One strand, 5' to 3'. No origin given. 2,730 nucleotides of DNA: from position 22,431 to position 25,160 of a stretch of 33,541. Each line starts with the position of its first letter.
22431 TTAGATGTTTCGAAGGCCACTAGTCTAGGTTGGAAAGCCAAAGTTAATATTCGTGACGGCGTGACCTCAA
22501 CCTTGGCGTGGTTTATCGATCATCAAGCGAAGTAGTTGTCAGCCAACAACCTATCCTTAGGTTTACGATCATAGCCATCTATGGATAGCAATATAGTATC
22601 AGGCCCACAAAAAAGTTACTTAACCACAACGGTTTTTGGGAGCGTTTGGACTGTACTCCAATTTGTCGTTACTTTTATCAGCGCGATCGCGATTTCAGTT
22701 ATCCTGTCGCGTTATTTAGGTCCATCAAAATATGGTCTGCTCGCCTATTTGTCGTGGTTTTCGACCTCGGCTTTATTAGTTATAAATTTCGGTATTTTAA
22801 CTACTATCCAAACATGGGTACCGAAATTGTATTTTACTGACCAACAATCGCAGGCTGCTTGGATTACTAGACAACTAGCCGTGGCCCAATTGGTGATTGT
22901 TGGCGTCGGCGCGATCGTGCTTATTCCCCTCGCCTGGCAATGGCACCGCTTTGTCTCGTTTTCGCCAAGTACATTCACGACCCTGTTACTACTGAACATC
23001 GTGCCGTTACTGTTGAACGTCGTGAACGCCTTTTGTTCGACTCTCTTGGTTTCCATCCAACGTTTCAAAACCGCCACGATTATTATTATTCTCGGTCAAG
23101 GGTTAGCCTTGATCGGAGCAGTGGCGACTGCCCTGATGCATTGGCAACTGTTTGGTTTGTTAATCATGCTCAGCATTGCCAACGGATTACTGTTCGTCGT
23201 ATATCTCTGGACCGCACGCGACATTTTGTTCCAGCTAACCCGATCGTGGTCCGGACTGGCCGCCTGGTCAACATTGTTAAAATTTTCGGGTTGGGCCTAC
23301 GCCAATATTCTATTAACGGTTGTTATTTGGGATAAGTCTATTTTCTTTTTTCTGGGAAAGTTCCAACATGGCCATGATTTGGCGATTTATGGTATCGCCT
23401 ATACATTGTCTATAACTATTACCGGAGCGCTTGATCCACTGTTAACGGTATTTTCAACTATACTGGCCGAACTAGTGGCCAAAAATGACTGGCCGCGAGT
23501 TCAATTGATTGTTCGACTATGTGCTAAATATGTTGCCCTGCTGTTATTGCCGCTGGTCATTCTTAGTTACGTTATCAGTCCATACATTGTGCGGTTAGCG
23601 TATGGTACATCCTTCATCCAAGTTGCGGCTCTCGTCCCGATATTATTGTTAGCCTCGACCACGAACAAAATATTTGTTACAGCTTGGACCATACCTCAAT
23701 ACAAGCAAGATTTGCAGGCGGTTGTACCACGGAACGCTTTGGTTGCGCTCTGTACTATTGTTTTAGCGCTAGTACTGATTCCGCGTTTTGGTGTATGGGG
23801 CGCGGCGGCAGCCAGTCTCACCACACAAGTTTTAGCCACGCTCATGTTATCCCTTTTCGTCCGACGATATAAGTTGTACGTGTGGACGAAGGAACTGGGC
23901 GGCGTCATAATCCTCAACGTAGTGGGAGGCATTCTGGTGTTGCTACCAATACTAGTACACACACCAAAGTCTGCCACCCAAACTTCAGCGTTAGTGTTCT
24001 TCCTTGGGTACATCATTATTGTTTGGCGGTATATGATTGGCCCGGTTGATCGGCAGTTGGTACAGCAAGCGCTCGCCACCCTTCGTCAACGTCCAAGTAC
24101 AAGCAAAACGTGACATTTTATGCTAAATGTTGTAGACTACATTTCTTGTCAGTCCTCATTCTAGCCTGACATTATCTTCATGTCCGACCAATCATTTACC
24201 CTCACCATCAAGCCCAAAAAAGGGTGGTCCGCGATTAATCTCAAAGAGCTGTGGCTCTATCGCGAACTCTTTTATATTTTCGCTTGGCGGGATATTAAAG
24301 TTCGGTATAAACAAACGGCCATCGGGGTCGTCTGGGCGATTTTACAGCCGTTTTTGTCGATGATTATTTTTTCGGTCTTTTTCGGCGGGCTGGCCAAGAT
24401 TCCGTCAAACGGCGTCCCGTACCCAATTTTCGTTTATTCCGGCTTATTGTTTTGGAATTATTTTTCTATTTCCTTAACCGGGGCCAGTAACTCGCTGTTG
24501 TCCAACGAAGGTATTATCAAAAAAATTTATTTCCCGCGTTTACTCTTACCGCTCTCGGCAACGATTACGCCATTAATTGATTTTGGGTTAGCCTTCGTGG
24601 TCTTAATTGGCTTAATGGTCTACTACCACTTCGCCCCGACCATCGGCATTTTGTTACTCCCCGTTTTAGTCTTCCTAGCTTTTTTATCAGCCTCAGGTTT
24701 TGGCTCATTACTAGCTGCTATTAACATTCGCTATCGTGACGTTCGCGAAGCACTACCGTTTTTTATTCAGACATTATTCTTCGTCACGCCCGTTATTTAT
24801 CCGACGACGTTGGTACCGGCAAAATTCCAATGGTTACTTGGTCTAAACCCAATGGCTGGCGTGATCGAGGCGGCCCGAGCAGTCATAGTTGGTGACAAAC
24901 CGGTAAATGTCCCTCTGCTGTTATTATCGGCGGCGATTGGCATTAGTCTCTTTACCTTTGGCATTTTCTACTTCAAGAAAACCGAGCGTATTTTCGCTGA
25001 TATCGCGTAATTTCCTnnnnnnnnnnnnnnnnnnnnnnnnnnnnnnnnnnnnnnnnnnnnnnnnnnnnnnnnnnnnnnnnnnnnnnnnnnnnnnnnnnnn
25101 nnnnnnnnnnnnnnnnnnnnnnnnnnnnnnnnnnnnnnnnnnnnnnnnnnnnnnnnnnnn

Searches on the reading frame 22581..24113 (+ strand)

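Call 44: search_protein_families(library=pfam, proteins=[window:22581-24113:+], max_evalue=0.001)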
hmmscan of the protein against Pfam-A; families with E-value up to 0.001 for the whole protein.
window:22581-24113:+ (510 aa): 2 families
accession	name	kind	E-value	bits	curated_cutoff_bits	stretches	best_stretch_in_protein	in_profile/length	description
PF13440.11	Polysacc_synt_3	-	4.7e-13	49.5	23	1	41-348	1-291/293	Polysaccharide biosynthesis protein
PF01943.22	Polysacc_synt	-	1.5e-05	25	28.2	1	21-290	5-265/274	Polysaccharide biosynthesis protein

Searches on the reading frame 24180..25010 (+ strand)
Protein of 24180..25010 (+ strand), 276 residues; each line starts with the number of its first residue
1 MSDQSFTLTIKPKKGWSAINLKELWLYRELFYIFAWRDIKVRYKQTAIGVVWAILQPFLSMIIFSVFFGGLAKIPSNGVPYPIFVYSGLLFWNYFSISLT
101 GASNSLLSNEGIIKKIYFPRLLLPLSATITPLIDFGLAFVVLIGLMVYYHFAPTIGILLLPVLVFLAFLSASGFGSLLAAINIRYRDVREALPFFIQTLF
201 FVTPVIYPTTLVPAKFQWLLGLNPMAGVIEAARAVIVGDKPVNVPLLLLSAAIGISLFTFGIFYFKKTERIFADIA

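Call 107: search_protein_families(library=pfam, proteins=[window:24180-25010:+], max_evalue=0.001)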
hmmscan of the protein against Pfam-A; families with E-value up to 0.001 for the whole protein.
window:24180-25010:+ (276 aa): 1 family
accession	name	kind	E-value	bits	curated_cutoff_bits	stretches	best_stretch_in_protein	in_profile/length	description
PF01061.29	ABC2_membrane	-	3.7e-18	66.3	26.9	1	30-236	2-210/211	ABC-2 type transporter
